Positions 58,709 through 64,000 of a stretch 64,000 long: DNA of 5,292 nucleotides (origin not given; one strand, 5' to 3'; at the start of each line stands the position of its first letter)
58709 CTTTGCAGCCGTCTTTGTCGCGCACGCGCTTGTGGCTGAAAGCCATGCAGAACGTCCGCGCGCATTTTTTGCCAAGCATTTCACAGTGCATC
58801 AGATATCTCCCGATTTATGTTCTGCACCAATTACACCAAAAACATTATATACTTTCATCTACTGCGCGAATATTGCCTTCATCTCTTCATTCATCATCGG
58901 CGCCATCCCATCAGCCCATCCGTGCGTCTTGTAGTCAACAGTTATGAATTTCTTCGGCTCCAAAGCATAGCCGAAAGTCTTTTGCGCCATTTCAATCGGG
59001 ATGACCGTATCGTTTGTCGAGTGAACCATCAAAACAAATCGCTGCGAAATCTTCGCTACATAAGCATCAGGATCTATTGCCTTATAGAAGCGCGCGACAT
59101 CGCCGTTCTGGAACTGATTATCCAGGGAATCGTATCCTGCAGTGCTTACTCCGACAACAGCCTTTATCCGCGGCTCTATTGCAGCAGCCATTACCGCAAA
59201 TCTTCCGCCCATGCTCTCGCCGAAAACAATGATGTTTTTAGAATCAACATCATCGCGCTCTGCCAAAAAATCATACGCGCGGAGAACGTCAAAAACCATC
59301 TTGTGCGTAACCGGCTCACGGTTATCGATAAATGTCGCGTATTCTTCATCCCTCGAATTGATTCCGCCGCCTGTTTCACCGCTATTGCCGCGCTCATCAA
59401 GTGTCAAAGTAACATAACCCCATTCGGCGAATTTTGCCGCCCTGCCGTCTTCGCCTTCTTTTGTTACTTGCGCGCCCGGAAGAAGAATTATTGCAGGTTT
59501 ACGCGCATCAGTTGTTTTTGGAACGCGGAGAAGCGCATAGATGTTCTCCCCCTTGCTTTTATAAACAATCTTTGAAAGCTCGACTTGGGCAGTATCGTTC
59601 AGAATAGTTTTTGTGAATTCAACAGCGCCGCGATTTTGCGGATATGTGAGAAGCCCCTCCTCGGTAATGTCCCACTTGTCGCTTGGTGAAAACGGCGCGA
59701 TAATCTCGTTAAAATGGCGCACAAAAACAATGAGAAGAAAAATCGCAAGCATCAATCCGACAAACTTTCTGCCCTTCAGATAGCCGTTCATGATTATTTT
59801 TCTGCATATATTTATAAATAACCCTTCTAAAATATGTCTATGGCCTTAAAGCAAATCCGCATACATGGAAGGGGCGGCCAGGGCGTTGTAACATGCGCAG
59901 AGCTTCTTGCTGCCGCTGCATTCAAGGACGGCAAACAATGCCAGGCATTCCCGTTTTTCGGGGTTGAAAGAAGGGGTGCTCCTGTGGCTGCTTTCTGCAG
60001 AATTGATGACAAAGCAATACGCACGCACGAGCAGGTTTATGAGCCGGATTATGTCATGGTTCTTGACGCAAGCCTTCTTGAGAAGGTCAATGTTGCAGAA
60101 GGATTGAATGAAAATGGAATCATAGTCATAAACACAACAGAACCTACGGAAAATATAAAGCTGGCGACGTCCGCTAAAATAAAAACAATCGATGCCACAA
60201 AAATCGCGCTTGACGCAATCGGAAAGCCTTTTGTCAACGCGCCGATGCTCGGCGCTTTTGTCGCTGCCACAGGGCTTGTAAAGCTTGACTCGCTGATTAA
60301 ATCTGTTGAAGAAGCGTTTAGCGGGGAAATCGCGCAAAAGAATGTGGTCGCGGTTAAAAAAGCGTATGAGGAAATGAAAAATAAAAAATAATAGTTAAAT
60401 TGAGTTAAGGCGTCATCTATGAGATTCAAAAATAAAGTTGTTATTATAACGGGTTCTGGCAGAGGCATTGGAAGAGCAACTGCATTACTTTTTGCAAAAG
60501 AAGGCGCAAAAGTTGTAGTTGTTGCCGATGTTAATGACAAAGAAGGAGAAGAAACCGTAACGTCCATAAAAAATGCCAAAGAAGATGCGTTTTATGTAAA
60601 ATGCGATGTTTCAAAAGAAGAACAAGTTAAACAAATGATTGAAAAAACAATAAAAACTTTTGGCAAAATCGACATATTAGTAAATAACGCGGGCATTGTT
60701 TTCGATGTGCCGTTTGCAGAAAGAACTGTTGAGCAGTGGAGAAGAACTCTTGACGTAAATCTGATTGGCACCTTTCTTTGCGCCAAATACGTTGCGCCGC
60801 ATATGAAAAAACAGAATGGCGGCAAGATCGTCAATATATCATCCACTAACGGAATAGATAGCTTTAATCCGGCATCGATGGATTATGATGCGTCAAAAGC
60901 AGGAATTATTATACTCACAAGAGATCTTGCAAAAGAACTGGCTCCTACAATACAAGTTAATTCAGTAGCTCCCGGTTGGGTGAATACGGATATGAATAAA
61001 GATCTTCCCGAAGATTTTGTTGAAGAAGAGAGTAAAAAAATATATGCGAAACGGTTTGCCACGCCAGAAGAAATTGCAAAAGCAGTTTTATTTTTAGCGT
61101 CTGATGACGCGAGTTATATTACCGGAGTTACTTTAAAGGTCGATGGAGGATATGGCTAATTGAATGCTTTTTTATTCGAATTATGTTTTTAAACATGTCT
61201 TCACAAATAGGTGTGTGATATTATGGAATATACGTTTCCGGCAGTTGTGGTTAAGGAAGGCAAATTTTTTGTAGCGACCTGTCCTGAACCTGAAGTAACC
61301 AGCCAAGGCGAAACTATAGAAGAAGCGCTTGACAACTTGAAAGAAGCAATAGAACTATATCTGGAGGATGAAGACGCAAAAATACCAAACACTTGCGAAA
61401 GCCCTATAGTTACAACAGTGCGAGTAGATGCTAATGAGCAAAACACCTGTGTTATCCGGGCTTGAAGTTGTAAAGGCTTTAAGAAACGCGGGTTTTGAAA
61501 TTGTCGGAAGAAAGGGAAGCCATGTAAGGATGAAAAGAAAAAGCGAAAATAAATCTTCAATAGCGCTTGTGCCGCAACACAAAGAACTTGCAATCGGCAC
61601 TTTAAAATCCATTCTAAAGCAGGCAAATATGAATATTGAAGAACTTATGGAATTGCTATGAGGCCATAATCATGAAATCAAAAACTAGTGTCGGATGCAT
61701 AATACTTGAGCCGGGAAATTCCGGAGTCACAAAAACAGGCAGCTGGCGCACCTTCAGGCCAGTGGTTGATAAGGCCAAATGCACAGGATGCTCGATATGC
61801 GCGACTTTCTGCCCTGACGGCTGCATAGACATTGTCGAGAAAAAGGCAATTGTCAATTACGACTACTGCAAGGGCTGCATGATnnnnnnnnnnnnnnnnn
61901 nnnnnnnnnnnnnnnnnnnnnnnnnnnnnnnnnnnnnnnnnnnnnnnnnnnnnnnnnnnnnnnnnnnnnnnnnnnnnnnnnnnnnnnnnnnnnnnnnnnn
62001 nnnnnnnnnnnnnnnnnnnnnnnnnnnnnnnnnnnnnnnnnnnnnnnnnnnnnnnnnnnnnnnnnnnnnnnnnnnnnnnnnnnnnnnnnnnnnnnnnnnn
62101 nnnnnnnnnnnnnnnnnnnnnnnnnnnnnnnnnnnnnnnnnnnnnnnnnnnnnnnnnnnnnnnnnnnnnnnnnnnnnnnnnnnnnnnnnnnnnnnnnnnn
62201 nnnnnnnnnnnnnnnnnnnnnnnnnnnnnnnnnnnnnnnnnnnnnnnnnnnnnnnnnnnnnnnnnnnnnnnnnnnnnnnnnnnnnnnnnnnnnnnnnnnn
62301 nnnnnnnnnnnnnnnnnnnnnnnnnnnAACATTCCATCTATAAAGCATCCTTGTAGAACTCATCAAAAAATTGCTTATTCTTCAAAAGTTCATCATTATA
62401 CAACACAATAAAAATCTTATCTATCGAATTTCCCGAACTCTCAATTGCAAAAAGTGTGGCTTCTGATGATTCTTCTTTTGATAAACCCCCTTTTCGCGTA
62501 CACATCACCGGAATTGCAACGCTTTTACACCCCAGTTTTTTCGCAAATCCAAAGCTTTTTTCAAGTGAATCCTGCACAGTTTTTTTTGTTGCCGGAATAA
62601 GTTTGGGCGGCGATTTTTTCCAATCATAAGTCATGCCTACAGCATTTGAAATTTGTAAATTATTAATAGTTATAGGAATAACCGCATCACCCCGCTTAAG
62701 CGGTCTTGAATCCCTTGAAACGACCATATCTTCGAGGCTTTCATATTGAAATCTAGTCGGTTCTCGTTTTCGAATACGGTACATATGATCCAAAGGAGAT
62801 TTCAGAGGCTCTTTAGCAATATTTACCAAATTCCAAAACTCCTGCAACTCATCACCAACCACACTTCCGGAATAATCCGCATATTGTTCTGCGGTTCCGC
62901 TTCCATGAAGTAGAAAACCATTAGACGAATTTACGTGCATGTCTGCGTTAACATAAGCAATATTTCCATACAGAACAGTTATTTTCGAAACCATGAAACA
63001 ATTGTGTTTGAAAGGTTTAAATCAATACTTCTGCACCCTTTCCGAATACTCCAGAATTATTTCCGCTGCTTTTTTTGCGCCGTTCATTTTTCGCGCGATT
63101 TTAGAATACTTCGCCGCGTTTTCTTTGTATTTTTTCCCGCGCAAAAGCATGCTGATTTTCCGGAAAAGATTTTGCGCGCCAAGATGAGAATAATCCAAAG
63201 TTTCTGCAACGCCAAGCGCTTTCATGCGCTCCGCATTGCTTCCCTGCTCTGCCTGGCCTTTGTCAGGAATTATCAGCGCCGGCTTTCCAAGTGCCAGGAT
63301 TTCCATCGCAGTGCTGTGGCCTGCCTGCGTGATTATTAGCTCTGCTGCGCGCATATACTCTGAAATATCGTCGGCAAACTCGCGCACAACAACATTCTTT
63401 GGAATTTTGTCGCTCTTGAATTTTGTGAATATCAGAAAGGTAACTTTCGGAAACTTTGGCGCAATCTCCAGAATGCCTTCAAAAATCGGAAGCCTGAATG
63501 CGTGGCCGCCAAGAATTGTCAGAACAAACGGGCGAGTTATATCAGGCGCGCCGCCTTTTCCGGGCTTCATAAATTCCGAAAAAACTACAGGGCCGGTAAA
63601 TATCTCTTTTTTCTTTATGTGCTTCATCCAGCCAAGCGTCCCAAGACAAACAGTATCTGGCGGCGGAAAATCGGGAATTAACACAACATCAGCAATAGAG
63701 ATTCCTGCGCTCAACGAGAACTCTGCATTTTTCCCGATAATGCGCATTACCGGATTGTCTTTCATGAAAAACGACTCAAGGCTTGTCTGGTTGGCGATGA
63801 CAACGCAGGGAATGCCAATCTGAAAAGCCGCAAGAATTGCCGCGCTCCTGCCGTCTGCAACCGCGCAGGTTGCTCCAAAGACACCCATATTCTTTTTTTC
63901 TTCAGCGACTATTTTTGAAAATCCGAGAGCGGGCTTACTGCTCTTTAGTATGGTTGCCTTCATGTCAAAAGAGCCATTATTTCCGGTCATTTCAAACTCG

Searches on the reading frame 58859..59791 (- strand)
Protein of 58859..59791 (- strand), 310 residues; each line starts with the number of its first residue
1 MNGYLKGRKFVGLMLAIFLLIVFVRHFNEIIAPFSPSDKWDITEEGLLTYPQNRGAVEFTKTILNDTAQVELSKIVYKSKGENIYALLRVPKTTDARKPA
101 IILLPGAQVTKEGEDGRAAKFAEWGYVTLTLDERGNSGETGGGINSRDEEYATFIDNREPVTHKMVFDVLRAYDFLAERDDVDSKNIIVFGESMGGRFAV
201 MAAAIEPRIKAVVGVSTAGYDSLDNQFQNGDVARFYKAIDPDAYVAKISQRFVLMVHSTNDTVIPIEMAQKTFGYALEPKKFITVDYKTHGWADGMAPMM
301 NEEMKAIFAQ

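Call 72: search_protein_families(library=pfam, proteins=[window:58859-59791:-], max_evalue=0.001)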
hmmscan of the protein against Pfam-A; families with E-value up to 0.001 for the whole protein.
window:58859-59791:- (310 aa): 7 families
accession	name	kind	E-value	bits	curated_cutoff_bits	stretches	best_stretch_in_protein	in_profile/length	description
PF05448.18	AXE1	-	1.4e-15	57.3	21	1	67-214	51-205/321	Acetyl xylan esterase (AXE1)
PF01738.24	DLH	-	3.6e-08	33.7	21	1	86-268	3-161/217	Dienelactone hydrolase family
PF12146.15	Hydrolase_4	-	3.2e-07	30.3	27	1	98-224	4-116/239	Serine aminopeptidase, S33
PF00561.26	Abhydrolase_1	-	4.2e-07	30.3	25.8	1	163-243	48-123/245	alpha/beta hydrolase fold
PF00326.27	Peptidase_S9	-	2.1e-06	27.8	22.6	1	121-273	10-167/213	Prolyl oligopeptidase family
PF20434.5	BD-FAE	-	7.4e-06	26.1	26.8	0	166-206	67-110/215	BD-FAE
PF12740.14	PETase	-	0.00064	19.6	28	0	177-243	117-180/263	PET hydrolase-like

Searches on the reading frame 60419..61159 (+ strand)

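Call 72: search_protein_families(library=pfam, proteins=[window:60419-61159:+], max_evalue=0.001)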
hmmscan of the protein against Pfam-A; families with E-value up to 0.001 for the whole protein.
window:60419-61159:+ (246 aa): 5 families
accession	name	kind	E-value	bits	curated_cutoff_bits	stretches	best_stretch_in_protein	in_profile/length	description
PF13561.12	adh_short_C2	-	3.3e-71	240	27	1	15-245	6-235/236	Enoyl-(Acyl carrier protein) reductase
PF00106.31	adh_short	-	1.1e-63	214.7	26.6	1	6-198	1-192/195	short chain dehydrogenase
PF08659.16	KR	-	8.2e-14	52.4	22.6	1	8-146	3-140/180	KR domain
PF03435.24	Sacchrp_dh_NADP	-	5.8e-05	23.9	25.1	1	8-115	1-100/129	Saccharopine dehydrogenase NADP binding domain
PF01370.27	Epimerase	-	0.0008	19.3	20.9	0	8-143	1-116/240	NAD dependent epimerase/dehydratase family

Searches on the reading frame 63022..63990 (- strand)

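Call 72: search_protein_families(library=pfam, proteins=[window:63022-63990:-], max_evalue=0.001)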
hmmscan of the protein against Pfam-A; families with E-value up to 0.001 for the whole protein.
window:63022-63990:- (322 aa): 4 families
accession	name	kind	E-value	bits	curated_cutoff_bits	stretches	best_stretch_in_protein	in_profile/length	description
PF04101.22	Glyco_tran_28_C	-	1.4e-20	74.5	22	1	191-304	49-162/166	Glycosyltransferase family 28 C-terminal domain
PF13528.12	Glyco_trans_1_3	-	1.6e-08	34.5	25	1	11-275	67-314/322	Glycosyl transferase family 1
PF00201.24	UDPGT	-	3.7e-07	29.8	19.5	1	219-299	344-422/499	UDP-glucoronosyl and UDP-glucosyl transferase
PF06722.18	EryCIII-like_C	-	4.6e-07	30.3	31.7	1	194-311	27-138/145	Erythromycin biosynthesis protein CIII-like, C-terminal domain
